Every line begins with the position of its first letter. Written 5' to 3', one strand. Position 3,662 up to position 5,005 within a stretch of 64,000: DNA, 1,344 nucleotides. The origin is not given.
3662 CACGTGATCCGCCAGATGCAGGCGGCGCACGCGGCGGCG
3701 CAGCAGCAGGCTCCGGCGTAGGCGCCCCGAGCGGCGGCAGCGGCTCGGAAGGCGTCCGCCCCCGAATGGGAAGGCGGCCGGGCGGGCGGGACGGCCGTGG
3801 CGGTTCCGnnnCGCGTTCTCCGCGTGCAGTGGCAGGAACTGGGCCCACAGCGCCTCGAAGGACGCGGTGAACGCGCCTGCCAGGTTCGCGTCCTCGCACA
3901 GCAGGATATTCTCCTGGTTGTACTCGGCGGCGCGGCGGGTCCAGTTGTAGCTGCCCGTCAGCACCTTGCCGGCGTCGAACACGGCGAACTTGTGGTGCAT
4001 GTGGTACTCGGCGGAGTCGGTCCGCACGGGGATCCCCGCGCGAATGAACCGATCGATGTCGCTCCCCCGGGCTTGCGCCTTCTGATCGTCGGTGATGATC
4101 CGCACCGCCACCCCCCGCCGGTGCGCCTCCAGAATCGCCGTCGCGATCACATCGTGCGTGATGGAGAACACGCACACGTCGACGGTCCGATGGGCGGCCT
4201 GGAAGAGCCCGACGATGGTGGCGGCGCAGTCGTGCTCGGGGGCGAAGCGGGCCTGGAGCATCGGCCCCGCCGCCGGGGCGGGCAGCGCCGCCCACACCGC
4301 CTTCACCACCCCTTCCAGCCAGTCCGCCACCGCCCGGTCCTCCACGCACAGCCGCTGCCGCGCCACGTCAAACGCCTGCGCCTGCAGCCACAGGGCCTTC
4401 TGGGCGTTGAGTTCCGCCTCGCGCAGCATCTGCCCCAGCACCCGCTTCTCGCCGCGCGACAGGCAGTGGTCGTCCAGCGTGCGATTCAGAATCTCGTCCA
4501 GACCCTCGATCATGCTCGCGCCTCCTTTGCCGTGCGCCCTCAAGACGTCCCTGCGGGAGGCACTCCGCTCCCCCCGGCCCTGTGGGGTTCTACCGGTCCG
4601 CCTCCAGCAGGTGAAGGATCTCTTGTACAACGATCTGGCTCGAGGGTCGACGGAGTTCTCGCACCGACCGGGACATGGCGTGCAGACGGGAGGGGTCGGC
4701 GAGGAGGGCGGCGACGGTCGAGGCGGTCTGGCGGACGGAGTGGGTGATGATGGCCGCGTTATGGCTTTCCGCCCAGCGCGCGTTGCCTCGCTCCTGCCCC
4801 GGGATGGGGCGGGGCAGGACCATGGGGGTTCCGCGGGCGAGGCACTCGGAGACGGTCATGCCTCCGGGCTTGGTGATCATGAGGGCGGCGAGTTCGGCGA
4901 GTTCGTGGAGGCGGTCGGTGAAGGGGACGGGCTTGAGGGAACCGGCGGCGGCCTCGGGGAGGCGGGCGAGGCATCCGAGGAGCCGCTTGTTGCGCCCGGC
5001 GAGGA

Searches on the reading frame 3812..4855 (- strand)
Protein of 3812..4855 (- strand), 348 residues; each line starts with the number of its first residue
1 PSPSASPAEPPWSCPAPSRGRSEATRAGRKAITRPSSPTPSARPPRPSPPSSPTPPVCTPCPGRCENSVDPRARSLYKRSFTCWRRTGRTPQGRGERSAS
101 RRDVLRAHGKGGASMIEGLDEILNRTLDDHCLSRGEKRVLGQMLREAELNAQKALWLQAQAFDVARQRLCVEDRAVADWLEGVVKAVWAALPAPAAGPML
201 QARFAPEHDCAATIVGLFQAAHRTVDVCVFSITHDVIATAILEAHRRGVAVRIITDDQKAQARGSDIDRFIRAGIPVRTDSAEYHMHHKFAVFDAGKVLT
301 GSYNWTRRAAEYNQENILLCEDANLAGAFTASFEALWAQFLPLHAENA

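Call 26: search_protein_families(library=pfam, proteins=[window:3812-4855:-], max_evalue=0.001)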
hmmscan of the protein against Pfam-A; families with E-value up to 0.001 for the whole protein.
window:3812-4855:- (348 aa): 2 families
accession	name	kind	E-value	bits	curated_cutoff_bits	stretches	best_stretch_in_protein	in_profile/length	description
PF13091.12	PLDc_2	-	1.4e-30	106.3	27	1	217-337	4-132/132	PLD-like domain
PF07894.18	SACK1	-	8.4e-05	22.7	21.4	0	285-339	218-271/274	Scaffolding anchor of CK1 domain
